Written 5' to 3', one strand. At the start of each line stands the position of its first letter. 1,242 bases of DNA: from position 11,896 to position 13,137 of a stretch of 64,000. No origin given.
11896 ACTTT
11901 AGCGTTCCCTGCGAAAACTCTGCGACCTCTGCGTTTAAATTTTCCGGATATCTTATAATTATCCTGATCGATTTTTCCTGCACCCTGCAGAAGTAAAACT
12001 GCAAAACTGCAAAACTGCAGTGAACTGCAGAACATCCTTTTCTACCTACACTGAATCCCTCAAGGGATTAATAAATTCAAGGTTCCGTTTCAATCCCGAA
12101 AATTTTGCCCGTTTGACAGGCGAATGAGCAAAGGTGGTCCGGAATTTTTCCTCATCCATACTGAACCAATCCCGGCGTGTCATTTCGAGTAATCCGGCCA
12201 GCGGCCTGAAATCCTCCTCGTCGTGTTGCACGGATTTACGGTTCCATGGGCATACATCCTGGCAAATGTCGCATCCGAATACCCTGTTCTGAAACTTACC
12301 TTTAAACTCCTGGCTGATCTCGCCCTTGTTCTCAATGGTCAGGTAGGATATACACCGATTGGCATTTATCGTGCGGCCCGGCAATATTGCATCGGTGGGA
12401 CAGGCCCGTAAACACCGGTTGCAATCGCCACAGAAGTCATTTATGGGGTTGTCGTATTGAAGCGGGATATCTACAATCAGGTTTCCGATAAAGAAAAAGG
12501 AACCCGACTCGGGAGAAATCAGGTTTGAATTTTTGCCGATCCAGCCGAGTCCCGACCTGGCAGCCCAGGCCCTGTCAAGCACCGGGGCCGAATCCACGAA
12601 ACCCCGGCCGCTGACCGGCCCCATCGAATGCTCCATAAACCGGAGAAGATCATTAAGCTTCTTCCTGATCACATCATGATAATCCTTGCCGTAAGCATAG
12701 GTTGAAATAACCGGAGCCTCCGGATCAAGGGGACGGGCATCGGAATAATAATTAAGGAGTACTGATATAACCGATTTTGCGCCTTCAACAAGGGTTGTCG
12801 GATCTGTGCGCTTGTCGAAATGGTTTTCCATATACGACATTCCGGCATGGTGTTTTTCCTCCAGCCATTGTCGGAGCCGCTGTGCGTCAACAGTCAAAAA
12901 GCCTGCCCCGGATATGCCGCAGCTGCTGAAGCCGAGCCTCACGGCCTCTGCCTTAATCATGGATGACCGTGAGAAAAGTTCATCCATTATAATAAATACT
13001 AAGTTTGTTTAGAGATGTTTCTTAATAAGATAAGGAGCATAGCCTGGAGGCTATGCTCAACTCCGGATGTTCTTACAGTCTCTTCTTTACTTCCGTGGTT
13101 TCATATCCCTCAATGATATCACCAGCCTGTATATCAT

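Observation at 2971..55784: The heptamer/octamer arrays are polar with respect to the flanking genes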

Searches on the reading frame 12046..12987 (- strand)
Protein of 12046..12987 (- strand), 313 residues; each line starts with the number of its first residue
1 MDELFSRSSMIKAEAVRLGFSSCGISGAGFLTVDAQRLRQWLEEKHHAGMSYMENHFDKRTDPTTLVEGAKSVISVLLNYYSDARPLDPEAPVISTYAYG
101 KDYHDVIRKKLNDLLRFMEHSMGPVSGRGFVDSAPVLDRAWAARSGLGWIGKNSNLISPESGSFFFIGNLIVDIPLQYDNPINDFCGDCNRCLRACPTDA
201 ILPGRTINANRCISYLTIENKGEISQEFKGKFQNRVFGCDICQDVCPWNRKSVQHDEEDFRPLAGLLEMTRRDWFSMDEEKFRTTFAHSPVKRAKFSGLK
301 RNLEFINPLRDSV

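Call 21: search_protein_families(library=pfam, proteins=[window:12046-12987:-])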
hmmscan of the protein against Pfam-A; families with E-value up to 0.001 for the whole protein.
window:12046-12987:- (313 aa): 8 families
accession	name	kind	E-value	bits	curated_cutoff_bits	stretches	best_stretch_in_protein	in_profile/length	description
PF13484.11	Fer4_16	-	3e-22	79.6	30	1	186-249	2-66/66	4Fe-4S double cluster binding domain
PF08331.15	QueG_DUF1730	-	5.8e-22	77.8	25.1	1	60-133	1-77/77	Epoxyqueuosine reductase QueG, DUF1730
PF13237.11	Fer4_10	-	6.1e-06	26.5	25.5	0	184-205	7-22/53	4Fe-4S dicluster domain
PF00037.32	Fer4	-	1.1e-05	25.5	21.1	1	183-201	5-23/24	4Fe-4S binding domain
PF13187.11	Fer4_9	-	2.3e-05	24.7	27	0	181-201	27-52/52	4Fe-4S dicluster domain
PF12838.12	Fer4_7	-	3.8e-05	24.5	27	1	186-249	2-51/52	4Fe-4S dicluster domain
PF25160.1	LdpA_Fe-S-bd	-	7.7e-05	22.8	27.6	0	184-201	26-43/49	LdpA Fe-S cluster-binding domain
PF14697.11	Fer4_21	-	0.00027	21.4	35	0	180-201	35-57/59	4Fe-4S dicluster domain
